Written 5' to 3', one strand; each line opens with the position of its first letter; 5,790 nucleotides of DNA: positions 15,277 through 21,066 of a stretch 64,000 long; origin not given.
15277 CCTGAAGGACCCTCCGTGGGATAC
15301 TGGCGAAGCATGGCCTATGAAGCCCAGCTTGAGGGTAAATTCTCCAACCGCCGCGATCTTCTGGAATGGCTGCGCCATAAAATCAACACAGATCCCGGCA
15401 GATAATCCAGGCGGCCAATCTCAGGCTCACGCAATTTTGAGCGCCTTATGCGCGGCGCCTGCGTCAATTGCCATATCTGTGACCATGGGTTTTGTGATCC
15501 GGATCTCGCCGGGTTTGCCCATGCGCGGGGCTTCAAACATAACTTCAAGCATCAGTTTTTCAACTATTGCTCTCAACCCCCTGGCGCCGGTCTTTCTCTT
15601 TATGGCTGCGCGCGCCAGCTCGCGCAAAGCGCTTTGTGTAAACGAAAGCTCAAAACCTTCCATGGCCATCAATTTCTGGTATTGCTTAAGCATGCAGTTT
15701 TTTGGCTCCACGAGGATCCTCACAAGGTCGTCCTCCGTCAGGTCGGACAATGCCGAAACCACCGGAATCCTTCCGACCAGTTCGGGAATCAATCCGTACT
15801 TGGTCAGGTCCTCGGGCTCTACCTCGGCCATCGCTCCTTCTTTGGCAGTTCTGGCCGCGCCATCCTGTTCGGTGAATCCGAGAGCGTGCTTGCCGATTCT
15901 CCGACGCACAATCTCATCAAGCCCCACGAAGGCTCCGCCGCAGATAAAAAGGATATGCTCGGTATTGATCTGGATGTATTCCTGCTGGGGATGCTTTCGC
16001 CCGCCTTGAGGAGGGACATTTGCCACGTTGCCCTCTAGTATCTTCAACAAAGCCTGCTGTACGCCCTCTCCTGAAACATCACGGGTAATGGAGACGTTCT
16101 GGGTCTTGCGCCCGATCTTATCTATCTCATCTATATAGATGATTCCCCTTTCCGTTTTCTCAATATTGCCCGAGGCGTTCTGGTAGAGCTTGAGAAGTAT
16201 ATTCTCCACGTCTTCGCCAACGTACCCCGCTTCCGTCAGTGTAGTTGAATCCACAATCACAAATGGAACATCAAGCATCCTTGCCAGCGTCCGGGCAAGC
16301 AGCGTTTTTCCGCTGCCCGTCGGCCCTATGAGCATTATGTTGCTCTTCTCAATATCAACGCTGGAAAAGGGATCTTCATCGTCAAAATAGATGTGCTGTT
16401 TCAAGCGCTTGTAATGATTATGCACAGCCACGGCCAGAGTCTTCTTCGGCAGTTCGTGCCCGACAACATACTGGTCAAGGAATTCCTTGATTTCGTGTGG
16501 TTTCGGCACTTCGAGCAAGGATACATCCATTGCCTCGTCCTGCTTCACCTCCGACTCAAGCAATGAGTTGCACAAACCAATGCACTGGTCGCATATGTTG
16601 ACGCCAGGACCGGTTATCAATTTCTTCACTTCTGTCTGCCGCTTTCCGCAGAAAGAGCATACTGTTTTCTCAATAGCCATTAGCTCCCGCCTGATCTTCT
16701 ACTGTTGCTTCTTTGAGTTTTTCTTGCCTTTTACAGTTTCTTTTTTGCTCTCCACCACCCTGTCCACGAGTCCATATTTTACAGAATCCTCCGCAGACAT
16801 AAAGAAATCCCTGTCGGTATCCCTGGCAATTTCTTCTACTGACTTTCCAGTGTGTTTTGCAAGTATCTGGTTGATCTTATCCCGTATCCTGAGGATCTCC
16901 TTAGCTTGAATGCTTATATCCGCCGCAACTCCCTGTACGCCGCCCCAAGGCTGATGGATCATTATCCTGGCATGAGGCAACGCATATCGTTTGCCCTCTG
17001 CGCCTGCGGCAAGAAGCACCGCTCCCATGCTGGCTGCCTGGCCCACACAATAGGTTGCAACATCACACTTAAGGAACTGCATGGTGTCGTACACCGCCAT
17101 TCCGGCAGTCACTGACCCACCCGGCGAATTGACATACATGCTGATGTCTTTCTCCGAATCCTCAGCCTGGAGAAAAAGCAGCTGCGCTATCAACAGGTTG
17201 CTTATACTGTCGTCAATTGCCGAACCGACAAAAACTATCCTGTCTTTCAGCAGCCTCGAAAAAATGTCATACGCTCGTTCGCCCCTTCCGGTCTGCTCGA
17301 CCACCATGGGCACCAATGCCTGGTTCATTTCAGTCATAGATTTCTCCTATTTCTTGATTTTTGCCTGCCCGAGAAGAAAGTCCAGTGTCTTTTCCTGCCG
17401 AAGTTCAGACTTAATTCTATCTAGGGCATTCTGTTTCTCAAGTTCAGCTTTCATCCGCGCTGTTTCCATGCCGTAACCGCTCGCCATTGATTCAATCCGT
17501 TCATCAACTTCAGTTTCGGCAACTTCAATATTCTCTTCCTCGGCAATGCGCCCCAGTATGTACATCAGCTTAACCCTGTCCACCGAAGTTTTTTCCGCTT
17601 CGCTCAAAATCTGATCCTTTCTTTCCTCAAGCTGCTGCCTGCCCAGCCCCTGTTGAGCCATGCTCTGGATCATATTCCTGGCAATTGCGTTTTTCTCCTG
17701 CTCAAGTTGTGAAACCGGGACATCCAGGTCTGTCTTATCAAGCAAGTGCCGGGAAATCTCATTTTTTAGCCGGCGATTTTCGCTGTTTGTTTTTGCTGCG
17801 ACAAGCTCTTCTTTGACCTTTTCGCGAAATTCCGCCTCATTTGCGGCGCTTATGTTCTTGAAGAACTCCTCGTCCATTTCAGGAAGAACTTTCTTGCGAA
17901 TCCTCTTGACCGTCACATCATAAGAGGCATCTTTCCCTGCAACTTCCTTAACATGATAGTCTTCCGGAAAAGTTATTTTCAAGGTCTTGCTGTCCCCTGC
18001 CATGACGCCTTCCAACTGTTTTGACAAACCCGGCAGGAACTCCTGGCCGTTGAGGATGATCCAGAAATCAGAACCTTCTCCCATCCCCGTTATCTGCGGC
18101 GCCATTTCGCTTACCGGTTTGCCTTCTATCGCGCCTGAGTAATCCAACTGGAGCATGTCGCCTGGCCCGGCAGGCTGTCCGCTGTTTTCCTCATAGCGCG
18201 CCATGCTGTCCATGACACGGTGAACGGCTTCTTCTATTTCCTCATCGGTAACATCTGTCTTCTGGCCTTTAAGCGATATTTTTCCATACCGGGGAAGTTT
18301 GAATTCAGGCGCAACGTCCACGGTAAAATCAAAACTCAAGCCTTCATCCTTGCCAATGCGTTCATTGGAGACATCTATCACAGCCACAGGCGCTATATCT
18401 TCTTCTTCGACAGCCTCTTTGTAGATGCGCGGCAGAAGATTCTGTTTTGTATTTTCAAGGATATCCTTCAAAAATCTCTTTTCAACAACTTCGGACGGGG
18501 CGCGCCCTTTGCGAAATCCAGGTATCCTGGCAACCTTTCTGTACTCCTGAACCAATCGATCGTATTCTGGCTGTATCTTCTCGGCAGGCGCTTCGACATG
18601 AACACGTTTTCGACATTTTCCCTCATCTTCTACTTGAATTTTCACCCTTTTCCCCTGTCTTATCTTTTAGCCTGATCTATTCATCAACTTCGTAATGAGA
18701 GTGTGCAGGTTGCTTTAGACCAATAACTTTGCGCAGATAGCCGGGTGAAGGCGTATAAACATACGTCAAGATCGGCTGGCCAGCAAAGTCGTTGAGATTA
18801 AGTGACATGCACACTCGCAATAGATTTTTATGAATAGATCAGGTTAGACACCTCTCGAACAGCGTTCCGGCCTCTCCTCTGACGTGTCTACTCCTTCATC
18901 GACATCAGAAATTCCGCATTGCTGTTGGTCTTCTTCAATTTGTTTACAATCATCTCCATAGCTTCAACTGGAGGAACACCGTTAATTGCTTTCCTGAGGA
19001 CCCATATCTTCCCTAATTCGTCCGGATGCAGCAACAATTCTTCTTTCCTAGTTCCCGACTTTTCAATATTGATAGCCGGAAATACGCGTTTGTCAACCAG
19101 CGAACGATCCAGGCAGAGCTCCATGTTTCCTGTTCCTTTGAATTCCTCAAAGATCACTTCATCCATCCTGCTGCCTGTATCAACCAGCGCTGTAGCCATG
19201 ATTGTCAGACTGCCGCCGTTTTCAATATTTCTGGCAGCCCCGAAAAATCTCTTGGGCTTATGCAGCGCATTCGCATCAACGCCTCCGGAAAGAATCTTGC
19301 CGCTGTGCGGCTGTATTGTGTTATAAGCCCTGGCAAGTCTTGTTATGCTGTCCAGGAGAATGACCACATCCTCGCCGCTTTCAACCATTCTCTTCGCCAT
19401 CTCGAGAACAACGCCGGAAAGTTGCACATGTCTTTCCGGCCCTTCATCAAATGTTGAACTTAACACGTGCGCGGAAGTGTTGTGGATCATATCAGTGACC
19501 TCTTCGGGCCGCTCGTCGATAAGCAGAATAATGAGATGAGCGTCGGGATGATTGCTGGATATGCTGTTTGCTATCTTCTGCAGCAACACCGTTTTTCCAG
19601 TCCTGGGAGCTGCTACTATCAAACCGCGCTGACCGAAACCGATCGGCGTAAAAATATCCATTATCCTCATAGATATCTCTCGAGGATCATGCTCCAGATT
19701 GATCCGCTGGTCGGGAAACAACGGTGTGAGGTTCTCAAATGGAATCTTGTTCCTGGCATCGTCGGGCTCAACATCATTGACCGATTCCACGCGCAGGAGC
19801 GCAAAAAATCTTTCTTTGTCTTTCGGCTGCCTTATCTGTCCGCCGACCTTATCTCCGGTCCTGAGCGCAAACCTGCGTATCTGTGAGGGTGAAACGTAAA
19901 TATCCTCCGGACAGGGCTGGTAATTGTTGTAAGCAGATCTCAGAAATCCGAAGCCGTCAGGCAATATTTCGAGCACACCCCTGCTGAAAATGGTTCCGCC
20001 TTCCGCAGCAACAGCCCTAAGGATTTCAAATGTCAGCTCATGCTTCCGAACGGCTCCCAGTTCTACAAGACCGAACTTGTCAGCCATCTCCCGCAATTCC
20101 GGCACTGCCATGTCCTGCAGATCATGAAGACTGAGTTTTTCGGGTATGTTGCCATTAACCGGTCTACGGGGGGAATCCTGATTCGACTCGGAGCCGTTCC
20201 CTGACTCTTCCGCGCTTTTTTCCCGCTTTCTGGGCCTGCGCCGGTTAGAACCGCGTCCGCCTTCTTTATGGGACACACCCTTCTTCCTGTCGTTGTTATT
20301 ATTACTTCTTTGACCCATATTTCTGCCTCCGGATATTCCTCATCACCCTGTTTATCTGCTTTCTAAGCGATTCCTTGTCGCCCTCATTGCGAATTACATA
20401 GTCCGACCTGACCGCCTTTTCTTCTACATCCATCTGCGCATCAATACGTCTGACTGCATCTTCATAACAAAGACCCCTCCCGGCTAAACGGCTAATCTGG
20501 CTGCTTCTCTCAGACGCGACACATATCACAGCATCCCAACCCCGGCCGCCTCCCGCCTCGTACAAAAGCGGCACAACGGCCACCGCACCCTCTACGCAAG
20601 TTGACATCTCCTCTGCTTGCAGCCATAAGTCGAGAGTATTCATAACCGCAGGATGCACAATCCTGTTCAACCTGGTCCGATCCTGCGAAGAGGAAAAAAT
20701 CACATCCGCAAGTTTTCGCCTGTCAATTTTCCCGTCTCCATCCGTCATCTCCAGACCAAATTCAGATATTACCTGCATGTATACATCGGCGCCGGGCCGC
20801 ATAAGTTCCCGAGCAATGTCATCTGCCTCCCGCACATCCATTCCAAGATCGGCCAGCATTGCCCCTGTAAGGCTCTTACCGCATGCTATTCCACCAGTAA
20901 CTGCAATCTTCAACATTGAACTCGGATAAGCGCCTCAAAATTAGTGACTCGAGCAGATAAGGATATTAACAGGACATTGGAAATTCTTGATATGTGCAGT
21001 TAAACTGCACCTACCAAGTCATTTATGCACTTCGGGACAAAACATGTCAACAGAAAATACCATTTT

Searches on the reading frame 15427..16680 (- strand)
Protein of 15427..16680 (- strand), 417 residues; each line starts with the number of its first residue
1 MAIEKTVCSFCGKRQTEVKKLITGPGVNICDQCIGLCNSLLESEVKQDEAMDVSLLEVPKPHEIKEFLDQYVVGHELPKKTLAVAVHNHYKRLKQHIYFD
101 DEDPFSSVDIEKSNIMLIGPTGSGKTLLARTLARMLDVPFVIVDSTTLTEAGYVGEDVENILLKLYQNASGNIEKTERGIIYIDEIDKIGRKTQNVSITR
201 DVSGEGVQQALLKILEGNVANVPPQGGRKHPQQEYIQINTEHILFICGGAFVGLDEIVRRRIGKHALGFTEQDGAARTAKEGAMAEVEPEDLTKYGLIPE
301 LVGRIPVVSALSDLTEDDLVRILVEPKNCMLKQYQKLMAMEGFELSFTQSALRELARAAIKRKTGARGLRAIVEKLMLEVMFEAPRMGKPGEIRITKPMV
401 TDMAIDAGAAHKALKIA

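Call 84: search_protein_families(library=pfam, proteins=[window:15427-16680:-], max_evalue=0.001)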
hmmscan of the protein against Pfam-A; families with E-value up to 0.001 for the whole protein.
window:15427-16680:- (417 aa): 12 families
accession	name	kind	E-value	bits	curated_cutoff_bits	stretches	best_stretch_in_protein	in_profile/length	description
PF07724.20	AAA_2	-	6.3e-32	111.3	27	1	111-307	2-165/166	AAA domain (Cdc48 subfamily)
PF06689.19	zf-C4_ClpX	-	6.3e-17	61.6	27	1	7-42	2-38/39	ClpX C4-type zinc finger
PF00004.35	AAA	-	4.1e-16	60.1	21.2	1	115-232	1-99/131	ATPase family associated with various cellular activities (AAA)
PF10431.15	ClpB_D2-small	-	1.1e-10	41.8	21.9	1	314-386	1-69/81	C-terminal, D2-small domain, of ClpB protein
PF07728.20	AAA_5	-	8.8e-08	32.7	22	1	114-196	1-85/139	AAA domain (dynein-related subfamily)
PF13401.12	AAA_22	-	6.2e-07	30.2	27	1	112-189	5-96/130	AAA domain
PF00158.32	Sigma54_activat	-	9.3e-06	25.9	20.2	1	111-195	21-111/168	Sigma-54 interaction domain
PF01078.27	Mg_chelatase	-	1.8e-05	24.7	20.3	0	113-136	23-46/207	Magnesium chelatase, subunit ChlI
PF00493.29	MCM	-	9.3e-05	22.1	23.3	1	110-195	55-139/224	MCM P-loop domain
PF13173.12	AAA_14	-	0.00021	21.7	27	1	114-200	4-85/129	AAA domain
PF13238.12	AAA_18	-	0.00053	20.9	29.4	0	115-178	1-55/128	AAA domain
PF13671.12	AAA_33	-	0.00094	19.9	27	0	115-150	2-35/143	AAA domain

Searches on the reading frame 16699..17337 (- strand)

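Call 84: search_protein_families(library=pfam, proteins=[window:16699-17337:-], max_evalue=0.001)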
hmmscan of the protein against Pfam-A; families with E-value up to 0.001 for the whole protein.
window:16699-17337:- (212 aa): 1 family
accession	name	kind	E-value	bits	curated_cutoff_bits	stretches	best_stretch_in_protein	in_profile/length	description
PF00574.28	CLP_protease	-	1e-85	286.6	20.2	1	18-197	2-181/182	Clp protease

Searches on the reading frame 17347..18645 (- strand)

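Call 84: search_protein_families(library=pfam, proteins=[window:17347-18645:-], max_evalue=0.001)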
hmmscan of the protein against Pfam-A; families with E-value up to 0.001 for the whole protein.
window:17347-18645:- (432 aa): 3 families
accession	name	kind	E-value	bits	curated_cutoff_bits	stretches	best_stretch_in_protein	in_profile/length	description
PF05697.18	Trigger_N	-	4e-36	124.9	22.2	1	1-143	1-143/144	Bacterial trigger factor protein (TF)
PF05698.19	Trigger_C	-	7e-27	94.9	22.7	1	271-425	3-161/162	Bacterial trigger factor protein (TF) C-terminus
PF00254.34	FKBP_C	-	6.7e-09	36.4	21.1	1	159-246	5-93/94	FKBP-type peptidyl-prolyl cis-trans isomerase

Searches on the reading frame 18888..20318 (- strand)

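Call 84: search_protein_families(library=pfam, proteins=[window:18888-20318:-], max_evalue=0.001)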
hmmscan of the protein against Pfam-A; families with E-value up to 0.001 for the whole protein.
window:18888-20318:- (476 aa): 3 families
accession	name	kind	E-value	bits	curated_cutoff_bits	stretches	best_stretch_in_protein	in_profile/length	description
PF07497.18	Rho_RNA_bind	-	4.4e-33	113.3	27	1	113-186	2-73/73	Rho termination factor, RNA-binding domain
PF00006.31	ATP-synt_ab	-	5.5e-26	92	29.5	1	217-421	2-211/213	ATP synthase alpha/beta family, nucleotide-binding domain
PF07498.18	Rho_N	-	2.4e-07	31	24.9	1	66-108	1-43/43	Rho termination factor, N-terminal domain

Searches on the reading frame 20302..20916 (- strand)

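Call 84: search_protein_families(library=pfam, proteins=[window:20302-20916:-], max_evalue=0.001)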
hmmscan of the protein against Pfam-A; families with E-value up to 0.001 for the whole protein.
window:20302-20916:- (204 aa): 1 family
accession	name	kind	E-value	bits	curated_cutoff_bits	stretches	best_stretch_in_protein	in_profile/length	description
PF01121.26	CoaE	-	1.4e-39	136.1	27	1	4-180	3-177/180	Dephospho-CoA kinase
